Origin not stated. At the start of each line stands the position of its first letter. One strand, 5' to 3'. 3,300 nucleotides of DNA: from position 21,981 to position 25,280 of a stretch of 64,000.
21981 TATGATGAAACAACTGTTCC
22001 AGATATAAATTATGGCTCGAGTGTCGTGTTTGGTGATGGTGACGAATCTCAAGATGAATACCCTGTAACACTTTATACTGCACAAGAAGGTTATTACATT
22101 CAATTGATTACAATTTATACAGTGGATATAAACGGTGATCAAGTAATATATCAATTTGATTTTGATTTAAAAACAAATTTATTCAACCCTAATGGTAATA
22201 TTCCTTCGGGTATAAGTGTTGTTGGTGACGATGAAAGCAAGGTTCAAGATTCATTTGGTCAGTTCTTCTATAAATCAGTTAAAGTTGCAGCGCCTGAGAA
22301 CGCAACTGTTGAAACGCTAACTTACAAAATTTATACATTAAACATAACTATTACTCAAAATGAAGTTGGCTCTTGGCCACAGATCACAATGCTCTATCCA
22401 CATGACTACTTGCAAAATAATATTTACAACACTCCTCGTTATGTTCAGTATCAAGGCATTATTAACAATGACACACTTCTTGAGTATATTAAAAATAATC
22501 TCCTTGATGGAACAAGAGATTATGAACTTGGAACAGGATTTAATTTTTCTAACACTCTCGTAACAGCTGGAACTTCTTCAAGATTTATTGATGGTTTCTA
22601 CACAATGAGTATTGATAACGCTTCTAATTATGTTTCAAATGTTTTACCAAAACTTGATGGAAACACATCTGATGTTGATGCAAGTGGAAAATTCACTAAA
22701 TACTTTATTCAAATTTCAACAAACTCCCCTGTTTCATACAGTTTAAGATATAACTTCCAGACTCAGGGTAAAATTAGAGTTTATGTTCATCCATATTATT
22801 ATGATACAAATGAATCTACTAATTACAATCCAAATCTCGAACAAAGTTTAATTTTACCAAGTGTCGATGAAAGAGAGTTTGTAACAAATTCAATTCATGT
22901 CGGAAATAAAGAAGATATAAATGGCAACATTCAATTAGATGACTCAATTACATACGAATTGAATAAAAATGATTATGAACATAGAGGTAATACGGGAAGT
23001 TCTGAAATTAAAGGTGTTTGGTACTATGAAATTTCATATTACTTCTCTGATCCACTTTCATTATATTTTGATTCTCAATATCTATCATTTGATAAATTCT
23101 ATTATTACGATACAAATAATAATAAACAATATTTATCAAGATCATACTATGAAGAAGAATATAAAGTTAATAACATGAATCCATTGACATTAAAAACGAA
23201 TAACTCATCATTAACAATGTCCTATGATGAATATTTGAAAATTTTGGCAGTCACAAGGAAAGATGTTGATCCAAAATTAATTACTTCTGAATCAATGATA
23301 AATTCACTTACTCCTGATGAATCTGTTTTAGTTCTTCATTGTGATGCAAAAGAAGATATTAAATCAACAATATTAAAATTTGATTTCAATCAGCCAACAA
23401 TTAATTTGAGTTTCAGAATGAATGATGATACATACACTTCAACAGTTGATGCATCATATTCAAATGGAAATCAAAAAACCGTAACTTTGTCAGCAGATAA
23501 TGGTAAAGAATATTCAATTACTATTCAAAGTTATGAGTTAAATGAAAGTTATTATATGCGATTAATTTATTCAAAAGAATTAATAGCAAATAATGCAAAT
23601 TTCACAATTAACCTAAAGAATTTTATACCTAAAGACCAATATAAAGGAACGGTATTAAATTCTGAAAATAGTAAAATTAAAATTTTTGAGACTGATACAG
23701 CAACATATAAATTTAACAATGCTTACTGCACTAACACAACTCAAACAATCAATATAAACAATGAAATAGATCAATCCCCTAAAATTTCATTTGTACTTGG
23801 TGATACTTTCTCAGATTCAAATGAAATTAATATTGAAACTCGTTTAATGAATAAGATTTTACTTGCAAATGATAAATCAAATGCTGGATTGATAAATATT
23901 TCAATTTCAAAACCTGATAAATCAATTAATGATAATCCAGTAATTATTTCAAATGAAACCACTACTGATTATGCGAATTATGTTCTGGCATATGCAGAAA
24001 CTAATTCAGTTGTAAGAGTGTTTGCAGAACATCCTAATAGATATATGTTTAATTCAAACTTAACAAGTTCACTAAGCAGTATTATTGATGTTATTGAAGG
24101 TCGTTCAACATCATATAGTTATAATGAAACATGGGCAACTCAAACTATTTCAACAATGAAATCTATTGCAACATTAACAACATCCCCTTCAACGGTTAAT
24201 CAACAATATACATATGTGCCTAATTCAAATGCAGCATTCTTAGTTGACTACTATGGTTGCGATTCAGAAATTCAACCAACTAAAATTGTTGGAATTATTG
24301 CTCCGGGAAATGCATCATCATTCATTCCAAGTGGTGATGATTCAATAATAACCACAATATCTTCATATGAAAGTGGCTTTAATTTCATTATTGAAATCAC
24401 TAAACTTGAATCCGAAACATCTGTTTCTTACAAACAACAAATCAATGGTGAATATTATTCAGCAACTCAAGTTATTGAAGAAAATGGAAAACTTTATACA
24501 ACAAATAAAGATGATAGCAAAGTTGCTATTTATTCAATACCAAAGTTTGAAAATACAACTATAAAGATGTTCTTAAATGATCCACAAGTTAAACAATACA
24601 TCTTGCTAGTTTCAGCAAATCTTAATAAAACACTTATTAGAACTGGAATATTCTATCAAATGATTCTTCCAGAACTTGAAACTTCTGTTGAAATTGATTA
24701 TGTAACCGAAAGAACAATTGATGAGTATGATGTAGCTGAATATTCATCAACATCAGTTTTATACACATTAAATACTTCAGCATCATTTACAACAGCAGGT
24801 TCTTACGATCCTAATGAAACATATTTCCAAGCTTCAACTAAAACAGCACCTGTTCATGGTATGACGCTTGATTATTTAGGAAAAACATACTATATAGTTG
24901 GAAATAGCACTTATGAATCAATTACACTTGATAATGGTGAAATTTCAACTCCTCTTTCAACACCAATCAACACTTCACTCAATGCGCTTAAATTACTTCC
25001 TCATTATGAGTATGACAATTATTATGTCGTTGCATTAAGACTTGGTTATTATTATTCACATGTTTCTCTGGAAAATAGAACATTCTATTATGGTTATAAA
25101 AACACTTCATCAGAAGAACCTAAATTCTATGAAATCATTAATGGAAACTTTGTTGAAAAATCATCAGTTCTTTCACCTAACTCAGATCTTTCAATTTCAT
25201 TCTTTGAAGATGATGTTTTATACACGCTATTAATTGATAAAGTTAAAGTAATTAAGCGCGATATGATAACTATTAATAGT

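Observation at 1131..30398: A 9,755-codon uninterrupted ORF encoding a roughly 1.1-MDa lipoprotein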

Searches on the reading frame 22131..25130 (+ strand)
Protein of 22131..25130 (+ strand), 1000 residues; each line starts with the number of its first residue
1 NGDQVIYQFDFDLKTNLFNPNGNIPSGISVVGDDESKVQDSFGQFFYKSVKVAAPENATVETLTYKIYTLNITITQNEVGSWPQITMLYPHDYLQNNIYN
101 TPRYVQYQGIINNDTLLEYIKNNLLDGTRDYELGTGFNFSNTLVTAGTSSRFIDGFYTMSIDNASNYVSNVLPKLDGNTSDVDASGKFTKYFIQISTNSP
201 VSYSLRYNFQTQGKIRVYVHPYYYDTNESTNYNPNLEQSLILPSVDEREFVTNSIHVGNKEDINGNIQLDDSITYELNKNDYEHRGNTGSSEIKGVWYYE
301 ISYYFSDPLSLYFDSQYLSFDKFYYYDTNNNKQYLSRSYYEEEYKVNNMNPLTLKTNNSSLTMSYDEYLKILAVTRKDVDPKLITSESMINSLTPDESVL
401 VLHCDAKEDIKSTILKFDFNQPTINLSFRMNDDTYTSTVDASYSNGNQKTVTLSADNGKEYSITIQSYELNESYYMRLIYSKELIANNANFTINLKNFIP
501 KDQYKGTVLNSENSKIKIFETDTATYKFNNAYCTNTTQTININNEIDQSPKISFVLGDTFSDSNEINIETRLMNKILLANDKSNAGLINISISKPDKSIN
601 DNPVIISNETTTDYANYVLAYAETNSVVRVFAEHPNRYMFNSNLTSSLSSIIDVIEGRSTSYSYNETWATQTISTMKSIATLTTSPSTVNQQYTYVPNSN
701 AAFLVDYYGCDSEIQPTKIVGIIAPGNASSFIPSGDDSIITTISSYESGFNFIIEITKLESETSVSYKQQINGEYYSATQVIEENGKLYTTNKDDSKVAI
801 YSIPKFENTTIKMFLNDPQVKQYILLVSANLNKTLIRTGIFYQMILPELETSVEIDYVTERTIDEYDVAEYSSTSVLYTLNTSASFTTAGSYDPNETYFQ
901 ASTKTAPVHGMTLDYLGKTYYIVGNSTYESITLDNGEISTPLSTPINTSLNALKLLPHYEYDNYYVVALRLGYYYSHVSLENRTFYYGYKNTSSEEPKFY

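Call 30: search_protein_families(library=pfam, proteins=[window:22131-25130:+], max_evalue=1)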
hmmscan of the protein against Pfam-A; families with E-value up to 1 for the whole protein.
window:22131-25130:+ (1000 aa): 1 family
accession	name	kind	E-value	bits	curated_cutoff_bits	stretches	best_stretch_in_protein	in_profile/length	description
PF13019.12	Sde2_N_Ubi_yeast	-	0.28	12.1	26.4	0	635-692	14-70/86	Yeast Splicing regulator sde2, N-terminal ubiquitin domain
